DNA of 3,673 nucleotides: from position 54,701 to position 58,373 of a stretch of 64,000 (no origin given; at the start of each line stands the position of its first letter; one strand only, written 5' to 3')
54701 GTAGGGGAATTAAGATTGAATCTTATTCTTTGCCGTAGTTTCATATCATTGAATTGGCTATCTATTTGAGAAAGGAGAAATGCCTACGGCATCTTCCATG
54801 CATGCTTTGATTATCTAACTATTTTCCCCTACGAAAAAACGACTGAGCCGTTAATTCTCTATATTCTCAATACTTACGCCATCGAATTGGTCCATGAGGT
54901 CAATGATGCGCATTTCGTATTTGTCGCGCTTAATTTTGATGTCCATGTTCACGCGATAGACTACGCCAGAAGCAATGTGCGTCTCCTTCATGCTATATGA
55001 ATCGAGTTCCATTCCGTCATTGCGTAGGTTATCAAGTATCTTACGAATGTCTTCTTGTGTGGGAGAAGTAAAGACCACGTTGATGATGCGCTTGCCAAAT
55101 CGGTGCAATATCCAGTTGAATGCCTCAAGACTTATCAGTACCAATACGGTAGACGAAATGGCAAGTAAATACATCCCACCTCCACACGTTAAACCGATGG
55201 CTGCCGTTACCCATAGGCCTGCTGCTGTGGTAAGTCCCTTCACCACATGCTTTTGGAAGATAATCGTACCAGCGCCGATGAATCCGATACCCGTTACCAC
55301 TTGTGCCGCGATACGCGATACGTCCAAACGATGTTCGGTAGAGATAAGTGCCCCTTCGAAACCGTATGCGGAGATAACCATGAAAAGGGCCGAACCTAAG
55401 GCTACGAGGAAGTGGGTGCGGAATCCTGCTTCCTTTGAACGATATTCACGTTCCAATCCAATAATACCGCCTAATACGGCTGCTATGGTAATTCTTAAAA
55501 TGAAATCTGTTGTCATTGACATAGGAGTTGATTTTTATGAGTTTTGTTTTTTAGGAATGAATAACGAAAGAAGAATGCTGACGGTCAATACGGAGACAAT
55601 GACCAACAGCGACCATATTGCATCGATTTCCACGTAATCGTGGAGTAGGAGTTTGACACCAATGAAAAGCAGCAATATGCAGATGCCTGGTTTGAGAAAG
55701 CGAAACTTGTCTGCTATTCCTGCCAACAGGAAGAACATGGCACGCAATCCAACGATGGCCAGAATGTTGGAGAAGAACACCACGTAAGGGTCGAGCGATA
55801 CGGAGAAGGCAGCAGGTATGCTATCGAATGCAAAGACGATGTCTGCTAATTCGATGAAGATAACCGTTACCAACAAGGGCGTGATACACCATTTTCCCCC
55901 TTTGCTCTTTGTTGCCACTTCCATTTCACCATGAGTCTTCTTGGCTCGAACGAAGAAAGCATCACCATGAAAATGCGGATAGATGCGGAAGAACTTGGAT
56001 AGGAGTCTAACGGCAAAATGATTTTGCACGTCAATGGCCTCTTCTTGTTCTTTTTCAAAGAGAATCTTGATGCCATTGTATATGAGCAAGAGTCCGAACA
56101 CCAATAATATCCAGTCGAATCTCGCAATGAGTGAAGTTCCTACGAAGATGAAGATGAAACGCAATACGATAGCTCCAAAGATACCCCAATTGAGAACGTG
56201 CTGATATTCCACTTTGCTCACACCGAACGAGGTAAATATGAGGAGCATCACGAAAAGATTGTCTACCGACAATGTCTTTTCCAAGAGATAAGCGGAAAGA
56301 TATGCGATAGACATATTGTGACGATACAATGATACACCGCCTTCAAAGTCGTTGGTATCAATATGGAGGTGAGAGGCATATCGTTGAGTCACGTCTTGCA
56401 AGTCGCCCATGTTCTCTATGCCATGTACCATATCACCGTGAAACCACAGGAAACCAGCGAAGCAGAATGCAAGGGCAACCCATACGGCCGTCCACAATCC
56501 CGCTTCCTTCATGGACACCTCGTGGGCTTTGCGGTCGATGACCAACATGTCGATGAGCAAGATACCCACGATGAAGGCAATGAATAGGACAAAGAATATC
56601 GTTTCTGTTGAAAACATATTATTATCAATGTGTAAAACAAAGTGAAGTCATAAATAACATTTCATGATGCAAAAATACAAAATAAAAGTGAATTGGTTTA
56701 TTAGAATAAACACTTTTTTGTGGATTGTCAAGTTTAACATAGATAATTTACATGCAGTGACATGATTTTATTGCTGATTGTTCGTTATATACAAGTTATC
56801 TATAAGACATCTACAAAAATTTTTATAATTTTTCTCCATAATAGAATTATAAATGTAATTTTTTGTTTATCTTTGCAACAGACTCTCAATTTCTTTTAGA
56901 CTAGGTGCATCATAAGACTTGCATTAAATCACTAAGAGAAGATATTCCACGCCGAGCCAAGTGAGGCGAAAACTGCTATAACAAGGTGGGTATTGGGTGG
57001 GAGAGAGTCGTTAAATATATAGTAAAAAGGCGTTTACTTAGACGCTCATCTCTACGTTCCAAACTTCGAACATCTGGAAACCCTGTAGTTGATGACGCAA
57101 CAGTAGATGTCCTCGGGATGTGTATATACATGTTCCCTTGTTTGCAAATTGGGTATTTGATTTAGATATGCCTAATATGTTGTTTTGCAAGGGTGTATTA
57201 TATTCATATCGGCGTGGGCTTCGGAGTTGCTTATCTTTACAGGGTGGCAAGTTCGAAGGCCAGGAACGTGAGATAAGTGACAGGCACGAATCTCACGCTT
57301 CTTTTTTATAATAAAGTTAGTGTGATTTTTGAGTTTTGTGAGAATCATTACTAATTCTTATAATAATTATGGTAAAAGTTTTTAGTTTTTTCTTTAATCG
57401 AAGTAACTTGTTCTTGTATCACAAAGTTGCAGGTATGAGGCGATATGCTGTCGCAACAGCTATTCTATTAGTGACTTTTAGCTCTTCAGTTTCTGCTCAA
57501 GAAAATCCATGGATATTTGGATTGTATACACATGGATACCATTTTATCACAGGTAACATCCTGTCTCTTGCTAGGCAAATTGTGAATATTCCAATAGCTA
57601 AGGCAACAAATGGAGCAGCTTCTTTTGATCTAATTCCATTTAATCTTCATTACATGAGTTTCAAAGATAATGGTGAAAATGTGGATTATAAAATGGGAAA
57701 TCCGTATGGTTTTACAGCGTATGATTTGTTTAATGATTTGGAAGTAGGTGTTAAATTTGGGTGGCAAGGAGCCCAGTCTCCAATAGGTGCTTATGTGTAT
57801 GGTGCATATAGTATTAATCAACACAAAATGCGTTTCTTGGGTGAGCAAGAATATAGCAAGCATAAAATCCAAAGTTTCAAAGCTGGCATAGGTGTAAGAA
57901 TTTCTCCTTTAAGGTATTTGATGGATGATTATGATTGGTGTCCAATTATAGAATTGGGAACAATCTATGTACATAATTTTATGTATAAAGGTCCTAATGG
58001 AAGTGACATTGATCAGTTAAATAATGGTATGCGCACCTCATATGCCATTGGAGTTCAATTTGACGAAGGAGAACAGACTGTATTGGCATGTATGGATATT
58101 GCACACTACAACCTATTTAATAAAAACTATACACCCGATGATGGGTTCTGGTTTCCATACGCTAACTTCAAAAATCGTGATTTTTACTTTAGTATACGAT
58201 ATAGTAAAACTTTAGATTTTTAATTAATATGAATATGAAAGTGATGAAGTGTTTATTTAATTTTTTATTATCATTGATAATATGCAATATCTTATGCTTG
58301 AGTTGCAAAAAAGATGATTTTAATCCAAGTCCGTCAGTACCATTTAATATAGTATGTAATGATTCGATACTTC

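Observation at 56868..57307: Promoter- and terminator-bounded ~430-nt GC-enriched structured RNA candidate directly upstream of the exported caspase-like operon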

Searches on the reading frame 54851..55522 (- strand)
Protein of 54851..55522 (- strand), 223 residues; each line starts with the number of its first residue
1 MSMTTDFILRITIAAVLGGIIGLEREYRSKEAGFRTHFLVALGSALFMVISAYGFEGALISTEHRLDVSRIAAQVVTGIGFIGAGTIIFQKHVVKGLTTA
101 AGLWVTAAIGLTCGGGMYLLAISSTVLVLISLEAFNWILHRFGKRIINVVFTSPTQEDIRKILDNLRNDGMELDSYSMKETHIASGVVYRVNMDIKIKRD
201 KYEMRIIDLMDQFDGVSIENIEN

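Call 12: search_protein_families(library=pfam, proteins=[window:54851-55522:-])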
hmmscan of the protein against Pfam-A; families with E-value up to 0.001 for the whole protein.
window:54851-55522:- (223 aa): 1 family
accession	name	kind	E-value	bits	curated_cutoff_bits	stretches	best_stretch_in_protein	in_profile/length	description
PF02308.21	MgtC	-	1.1e-41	142.5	31.4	1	12-138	2-118/121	MgtC family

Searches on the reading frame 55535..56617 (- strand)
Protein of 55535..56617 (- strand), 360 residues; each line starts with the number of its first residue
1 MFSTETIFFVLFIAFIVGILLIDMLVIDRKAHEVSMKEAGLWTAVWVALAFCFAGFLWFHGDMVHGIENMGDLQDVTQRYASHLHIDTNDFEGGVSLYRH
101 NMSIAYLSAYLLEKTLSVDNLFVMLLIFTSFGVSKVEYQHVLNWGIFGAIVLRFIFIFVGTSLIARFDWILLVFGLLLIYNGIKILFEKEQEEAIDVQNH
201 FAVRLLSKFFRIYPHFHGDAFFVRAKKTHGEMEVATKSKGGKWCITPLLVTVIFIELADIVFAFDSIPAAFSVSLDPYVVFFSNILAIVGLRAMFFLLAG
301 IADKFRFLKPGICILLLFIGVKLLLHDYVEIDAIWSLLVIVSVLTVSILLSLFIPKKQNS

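Call 11: find_encoding_contigs(protein=window:55535-56617:-, flank=3000, max_places=10)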
Protein window:55535-56617:- (360 aa): 4 contigs read that carry it; 2 places shown.
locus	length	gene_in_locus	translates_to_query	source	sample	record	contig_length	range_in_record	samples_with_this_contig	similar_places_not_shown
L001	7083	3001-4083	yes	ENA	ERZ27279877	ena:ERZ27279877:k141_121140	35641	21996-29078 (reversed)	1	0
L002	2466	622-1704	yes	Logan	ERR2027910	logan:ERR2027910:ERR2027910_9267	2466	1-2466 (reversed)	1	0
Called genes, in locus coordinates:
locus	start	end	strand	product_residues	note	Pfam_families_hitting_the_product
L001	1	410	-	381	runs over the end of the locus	PF00656:Peptidase_C14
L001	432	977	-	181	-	-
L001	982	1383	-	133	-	-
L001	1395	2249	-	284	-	-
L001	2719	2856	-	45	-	-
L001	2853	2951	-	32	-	-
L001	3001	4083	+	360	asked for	PF03741:TerC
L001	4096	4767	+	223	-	PF02308:MgtC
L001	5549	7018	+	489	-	PF19529:DUF6057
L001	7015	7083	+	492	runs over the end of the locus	PF26549:Tricorn_N (faint), PF00930:DPPIV_N (faint), PF26550:Tricorn_2nd (faint), PF07676:PD40 (faint)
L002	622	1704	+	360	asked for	PF03741:TerC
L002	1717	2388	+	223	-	PF02308:MgtC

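Call 12: search_protein_families(library=pfam, proteins=[window:55535-56617:-])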
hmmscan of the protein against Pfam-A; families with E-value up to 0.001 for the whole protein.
window:55535-56617:- (360 aa): 1 family
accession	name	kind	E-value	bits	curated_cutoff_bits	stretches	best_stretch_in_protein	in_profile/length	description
PF03741.22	TerC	-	5.3e-47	160.3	27.8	1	108-326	2-177/178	Integral membrane protein TerC family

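Call 14: find_homologous_proteins(query=window:55535-56617:-, max_evalue=1e-60)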
Query window:55535-56617:- (360 aa): 1858 proteins with E <= 1e-60 among 8000 candidates; the best 120 are listed.
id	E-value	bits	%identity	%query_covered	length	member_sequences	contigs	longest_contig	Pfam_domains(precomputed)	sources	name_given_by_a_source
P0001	2.8e-228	775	99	100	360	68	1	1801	PF03741.23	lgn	-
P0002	7.3e-225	764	98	100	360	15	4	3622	PF03741.23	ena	-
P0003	2.6e-202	690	86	100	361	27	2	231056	PF03741.23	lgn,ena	-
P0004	8.7e-202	688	87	99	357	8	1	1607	PF03741.23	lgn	-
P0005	6.2e-200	682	86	100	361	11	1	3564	PF03741.23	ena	-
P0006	8.3e-197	672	85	99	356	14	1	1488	PF03741.23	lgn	-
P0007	5.9e-195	666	84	100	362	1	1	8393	PF03741.23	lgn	-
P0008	1.9e-194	664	84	100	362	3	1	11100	PF03741.23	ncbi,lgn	-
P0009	1.0e-193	662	83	100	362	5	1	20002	PF03741.23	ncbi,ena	-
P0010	1.1e-193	662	83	100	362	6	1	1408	PF03741.23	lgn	-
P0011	2.9e-193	660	84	100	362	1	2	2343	PF03741.23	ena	-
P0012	1.0e-191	655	84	98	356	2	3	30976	PF03741.23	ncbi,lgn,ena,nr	ncbi:MAG: TerC/Alx family metal homeostasis membrane protein [Prevotella sp.]|nr:TerC/Alx family met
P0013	2.9e-175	601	81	98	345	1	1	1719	PF03741.23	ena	-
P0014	9.9e-162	556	69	100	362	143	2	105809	PF03741.23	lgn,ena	-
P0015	4.3e-158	544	67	99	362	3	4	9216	PF03741.23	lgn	-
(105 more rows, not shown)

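Call 15: find_encoding_contigs(protein=P0003, flank=4000, max_places=3)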
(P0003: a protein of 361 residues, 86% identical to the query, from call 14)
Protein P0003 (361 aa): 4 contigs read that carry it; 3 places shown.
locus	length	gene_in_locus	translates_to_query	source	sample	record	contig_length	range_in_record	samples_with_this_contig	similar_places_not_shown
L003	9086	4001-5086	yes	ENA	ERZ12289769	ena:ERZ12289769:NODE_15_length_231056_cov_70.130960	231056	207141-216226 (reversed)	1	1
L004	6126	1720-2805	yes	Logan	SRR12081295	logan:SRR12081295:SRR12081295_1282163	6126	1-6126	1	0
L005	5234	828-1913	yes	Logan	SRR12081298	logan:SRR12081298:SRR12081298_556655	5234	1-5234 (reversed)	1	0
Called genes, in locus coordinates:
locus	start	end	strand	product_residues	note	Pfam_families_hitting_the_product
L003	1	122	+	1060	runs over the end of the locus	PF11589:DUF3244 (weak)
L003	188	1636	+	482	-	PF13306:LRR_5, PF13855:LRR_8 (faint), PF13306:LRR_5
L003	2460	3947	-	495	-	PF05970:PIF1, PF13604:AAA_30, PF13245:AAA_19, PF13538:UvrD_C_2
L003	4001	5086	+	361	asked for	PF03741:TerC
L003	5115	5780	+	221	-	PF02308:MgtC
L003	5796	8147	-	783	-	PF13306:LRR_5, PF13855:LRR_8 (weak), PF13306:LRR_5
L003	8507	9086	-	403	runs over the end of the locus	PF00180:Iso_dh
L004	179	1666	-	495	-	PF05970:PIF1, PF13604:AAA_30, PF13245:AAA_19, PF13538:UvrD_C_2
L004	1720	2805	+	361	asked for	PF03741:TerC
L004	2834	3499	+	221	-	PF02308:MgtC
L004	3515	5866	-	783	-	PF13306:LRR_5, PF13855:LRR_8 (weak), PF13306:LRR_5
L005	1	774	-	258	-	?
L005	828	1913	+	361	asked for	PF03741:TerC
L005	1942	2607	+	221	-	PF02308:MgtC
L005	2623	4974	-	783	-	PF13306:LRR_5, PF13855:LRR_8 (weak), PF13306:LRR_5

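Call 16: find_encoding_contigs(protein=P0012, flank=4000, max_places=3)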
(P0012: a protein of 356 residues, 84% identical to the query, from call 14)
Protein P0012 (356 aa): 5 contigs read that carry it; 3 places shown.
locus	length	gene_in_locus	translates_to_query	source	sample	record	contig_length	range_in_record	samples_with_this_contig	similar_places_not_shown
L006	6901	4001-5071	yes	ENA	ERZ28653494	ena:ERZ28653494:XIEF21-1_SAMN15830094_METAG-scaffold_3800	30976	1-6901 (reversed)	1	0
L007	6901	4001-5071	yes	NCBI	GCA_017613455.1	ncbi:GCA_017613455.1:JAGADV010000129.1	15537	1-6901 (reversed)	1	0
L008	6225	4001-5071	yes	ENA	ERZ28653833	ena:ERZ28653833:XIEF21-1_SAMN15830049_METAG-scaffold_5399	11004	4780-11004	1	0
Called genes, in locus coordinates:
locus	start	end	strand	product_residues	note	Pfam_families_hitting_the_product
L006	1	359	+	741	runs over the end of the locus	PF16875:Glyco_hydro_36N, PF02065:Melibiase, PF02638:GHL10, PF16874:Glyco_hydro_36C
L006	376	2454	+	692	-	PF02469:Fasciclin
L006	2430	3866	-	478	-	PF05970:PIF1, PF13604:AAA_30, PF13245:AAA_19, PF13538:UvrD_C_2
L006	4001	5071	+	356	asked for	PF03741:TerC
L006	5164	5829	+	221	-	PF02308:MgtC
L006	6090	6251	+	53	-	-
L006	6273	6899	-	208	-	?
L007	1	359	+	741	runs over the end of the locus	PF16875:Glyco_hydro_36N, PF02065:Melibiase, PF02638:GHL10, PF16874:Glyco_hydro_36C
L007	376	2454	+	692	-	PF02469:Fasciclin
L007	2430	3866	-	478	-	PF05970:PIF1, PF13604:AAA_30, PF13245:AAA_19, PF13538:UvrD_C_2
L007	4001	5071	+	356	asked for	PF03741:TerC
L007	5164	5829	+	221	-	PF02308:MgtC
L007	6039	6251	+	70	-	-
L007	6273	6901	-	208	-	PF00404:Dockerin_1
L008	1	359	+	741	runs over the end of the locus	PF16875:Glyco_hydro_36N, PF02065:Melibiase, PF02638:GHL10, PF16874:Glyco_hydro_36C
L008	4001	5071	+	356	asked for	PF03741:TerC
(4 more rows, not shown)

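Call 17: find_encoding_contigs(protein=P0009, flank=4000, max_places=3)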
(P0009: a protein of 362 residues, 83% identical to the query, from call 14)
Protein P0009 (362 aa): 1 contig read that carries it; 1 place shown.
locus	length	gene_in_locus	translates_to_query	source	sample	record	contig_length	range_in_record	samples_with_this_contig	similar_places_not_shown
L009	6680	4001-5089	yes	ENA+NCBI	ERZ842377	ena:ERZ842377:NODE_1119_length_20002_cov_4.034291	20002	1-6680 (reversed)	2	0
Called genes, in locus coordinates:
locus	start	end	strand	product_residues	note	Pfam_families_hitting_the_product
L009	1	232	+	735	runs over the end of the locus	PF16875:Glyco_hydro_36N, PF02065:Melibiase, PF02638:GHL10, PF16874:Glyco_hydro_36C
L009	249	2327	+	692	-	PF02469:Fasciclin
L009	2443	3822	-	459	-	PF05970:PIF1, PF13604:AAA_30, PF13245:AAA_19, PF13538:UvrD_C_2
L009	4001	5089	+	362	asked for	PF03741:TerC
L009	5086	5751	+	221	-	PF02308:MgtC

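Call 18: find_encoding_contigs(protein=P0014, flank=4000, max_places=3)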
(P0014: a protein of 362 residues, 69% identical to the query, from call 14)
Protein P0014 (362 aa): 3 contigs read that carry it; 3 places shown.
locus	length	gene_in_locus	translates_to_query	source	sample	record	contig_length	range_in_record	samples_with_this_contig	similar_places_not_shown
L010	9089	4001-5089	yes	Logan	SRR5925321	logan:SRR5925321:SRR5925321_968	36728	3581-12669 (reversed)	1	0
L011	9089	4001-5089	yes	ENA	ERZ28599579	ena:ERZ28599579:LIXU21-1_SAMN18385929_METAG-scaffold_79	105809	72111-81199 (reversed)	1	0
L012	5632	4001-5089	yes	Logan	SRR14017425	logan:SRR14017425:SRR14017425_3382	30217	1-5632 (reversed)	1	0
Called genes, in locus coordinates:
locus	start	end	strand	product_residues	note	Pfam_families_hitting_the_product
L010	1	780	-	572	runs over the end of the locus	PF05192:MutS_III (faint), PF00488:MutS_V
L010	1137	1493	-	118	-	PF22751:DUF488-N3a, PF22752:DUF488-N3i, PF04343:DUF488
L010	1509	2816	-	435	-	PF03952:Enolase_N, PF00113:Enolase_C, PF13378:MR_MLE_C (faint)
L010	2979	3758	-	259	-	PF02535:Zip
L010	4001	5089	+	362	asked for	PF03741:TerC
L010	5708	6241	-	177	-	-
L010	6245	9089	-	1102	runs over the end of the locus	-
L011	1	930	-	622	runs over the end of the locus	PF05192:MutS_III (faint), PF00488:MutS_V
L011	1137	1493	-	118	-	PF22751:DUF488-N3a, PF22752:DUF488-N3i, PF04343:DUF488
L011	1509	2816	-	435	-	PF03952:Enolase_N, PF00113:Enolase_C, PF13378:MR_MLE_C (faint)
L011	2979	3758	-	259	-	PF02535:Zip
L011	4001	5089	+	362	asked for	PF03741:TerC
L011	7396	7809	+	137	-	PF14058:PcfK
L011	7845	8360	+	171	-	PF07275:ArdA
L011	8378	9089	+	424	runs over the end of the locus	PF14284:PcfJ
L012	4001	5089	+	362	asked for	PF03741:TerC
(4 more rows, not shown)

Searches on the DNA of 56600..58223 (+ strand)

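Call 4: search_rna_families(source=window, start=56600, end=57500, threshold=evalue, max_evalue=10, show_alignments=3)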
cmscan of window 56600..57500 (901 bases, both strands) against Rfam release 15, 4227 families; matches with E-value up to 10: 2.
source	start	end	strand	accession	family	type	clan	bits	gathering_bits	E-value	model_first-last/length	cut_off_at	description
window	56802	56865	+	RF00616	LhrC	Gene; sRNA;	CL00114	18.1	110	7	1-111/111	no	Listeria LhrC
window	56637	56729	+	RF01426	snoR126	Gene; snRNA; snoRNA; CD-box;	-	17.4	39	3.6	1-101/101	no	small nucleolar RNA snoR126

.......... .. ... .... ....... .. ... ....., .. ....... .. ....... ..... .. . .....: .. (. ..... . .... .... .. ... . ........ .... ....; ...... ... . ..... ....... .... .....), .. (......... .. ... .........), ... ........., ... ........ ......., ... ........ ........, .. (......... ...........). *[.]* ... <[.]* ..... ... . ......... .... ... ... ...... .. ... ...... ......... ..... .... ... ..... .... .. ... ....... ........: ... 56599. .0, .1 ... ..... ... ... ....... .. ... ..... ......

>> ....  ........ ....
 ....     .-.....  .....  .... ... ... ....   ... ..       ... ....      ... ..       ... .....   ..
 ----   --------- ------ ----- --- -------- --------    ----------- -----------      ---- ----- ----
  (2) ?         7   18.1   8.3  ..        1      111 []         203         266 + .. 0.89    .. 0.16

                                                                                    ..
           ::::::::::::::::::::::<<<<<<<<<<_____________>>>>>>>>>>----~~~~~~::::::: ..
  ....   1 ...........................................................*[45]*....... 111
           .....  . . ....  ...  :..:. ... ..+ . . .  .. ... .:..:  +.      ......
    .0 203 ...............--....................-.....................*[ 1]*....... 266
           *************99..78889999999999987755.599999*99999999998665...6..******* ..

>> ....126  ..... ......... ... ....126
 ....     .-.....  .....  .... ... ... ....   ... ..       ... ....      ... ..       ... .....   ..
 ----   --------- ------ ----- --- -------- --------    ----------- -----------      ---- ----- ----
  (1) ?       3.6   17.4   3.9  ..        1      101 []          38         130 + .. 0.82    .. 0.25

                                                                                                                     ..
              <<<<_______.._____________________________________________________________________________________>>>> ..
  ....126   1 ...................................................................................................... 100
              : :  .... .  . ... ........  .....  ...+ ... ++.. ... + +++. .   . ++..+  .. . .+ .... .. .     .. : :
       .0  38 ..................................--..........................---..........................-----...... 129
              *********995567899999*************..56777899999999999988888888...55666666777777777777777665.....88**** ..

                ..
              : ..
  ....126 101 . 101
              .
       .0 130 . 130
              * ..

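Call 36: search_rna_families(sources=[L027, L028, L029, L030, L031, L033, L036, L038, L039, L048, L050, L057, L058, L079, L082, L088, L022, L015], threshold=gathering)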
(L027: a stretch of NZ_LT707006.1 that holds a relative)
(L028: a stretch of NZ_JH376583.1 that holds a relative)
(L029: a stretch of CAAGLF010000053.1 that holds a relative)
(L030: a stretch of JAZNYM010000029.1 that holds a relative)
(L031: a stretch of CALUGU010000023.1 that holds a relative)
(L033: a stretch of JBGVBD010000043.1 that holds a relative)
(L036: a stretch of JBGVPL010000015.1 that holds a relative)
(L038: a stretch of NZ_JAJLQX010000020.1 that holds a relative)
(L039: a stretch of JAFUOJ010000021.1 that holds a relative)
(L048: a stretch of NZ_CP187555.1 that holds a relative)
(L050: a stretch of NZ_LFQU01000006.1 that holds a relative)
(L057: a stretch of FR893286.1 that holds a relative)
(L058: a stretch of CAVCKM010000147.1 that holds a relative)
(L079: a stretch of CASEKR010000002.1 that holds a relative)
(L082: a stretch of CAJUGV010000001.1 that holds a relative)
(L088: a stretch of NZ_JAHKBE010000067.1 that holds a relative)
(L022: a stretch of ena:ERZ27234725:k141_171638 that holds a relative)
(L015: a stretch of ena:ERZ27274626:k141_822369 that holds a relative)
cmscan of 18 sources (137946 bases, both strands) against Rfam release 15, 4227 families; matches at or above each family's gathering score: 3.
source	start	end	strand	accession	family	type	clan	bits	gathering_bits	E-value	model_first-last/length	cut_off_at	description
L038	265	337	+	RF00005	tRNA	Gene; tRNA;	CL00001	69.6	29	8.5e-13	1-71/71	no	tRNA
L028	1546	1638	+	RF00059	TPP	Cis-reg; riboswitch;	-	64.4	54.3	5.1e-10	1-105/105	no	TPP riboswitch aptamer (THI element)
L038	351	435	+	RF00005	tRNA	Gene; tRNA;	CL00001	59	29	7e-10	1-71/71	no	tRNA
